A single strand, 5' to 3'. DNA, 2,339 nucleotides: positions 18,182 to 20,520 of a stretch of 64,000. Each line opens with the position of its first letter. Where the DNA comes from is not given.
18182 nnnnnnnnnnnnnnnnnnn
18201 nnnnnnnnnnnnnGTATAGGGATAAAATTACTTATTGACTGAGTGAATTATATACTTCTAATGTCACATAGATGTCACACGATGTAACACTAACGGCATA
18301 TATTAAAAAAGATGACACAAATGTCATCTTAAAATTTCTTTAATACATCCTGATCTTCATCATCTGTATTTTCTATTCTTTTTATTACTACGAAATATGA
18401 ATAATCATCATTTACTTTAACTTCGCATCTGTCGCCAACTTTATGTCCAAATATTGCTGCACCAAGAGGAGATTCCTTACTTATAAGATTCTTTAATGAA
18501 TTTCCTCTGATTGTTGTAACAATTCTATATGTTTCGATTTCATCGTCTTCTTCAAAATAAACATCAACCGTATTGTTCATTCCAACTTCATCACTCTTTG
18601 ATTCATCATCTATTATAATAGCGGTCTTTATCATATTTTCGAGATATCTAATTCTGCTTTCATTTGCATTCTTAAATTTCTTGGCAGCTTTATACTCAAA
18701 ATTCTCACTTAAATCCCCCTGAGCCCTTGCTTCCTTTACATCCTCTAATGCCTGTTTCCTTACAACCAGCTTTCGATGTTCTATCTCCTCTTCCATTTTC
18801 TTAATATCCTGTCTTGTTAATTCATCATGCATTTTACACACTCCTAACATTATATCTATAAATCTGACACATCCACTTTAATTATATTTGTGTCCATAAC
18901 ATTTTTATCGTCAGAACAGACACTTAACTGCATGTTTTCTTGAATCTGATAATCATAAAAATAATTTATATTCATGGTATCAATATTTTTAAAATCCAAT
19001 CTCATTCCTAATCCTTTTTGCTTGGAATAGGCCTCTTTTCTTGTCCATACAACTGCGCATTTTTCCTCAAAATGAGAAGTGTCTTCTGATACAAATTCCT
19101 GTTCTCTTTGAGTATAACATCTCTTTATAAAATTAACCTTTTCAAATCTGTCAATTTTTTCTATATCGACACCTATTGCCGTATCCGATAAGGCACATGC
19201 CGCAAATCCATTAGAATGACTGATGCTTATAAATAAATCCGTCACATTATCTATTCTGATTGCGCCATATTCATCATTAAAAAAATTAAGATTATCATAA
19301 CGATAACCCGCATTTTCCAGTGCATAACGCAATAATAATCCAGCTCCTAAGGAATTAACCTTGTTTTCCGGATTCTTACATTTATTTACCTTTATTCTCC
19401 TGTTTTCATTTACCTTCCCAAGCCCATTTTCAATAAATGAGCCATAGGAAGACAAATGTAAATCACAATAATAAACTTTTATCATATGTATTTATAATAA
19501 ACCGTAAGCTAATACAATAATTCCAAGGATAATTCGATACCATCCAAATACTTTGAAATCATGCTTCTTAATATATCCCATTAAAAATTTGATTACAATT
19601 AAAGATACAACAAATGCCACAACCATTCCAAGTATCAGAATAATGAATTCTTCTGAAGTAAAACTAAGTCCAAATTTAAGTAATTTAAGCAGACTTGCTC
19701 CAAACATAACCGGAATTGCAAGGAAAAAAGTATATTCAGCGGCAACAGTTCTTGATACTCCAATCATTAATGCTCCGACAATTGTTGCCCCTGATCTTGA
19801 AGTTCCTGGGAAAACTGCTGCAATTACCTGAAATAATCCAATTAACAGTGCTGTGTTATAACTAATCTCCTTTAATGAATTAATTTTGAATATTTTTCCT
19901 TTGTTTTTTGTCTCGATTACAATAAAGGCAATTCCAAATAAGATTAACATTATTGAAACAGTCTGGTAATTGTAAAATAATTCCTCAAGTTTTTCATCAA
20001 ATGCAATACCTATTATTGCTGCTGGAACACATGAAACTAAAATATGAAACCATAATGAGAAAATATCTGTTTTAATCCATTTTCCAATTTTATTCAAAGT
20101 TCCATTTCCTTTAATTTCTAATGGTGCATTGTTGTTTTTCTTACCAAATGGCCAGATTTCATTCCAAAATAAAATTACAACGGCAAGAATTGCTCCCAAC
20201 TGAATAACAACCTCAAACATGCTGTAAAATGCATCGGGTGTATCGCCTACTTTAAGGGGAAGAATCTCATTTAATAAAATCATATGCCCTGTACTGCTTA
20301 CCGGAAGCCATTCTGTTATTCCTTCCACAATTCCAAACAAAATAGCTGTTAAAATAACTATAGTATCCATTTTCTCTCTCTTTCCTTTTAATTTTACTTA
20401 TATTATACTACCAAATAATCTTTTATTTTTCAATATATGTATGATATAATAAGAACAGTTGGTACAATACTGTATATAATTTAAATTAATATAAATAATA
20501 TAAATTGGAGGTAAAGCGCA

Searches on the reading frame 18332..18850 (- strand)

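Call 8: search_protein_families(library=pfam, proteins=[window:18332-18850:-], max_evalue=0.001)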
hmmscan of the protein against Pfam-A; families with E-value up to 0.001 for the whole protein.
window:18332-18850:- (173 aa): 2 families
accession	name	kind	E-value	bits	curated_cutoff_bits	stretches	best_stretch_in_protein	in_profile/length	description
PF03449.20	GreA_GreB_N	-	1.9e-22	79.7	24.5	1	11-79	3-71/71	Transcription elongation factor, N-terminal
PF01272.25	GreA_GreB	-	4.8e-17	62.1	26.9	1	86-160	3-76/77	Transcription elongation factor, GreA/GreB, C-term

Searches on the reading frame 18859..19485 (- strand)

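Call 8: search_protein_families(library=pfam, proteins=[window:18859-19485:-], max_evalue=0.001)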
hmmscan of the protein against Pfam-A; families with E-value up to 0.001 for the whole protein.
window:18859-19485:- (209 aa): 1 family
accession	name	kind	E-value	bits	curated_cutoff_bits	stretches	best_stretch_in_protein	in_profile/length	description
PF01648.25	ACPS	-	2.7e-14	53.6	25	1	103-172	1-78/111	4'-phosphopantetheinyl transferase superfamily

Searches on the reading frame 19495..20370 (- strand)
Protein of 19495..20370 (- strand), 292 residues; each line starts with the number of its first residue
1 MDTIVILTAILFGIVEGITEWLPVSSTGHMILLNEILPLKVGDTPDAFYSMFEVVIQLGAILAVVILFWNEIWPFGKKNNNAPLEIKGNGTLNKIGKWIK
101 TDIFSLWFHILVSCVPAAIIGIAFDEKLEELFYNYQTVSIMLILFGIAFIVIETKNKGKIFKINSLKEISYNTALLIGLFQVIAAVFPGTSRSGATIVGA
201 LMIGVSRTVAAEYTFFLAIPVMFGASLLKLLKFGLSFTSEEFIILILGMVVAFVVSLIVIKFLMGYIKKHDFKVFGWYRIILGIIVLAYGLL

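Call 8: search_protein_families(library=pfam, proteins=[window:19495-20370:-], max_evalue=0.001)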
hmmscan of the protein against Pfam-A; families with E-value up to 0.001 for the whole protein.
window:19495-20370:- (292 aa): 1 family
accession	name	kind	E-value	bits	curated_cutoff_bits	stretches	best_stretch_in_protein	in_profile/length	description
PF02673.24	BacA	-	3.7e-87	292.7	33.4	1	9-285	1-257/257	Bacitracin resistance protein BacA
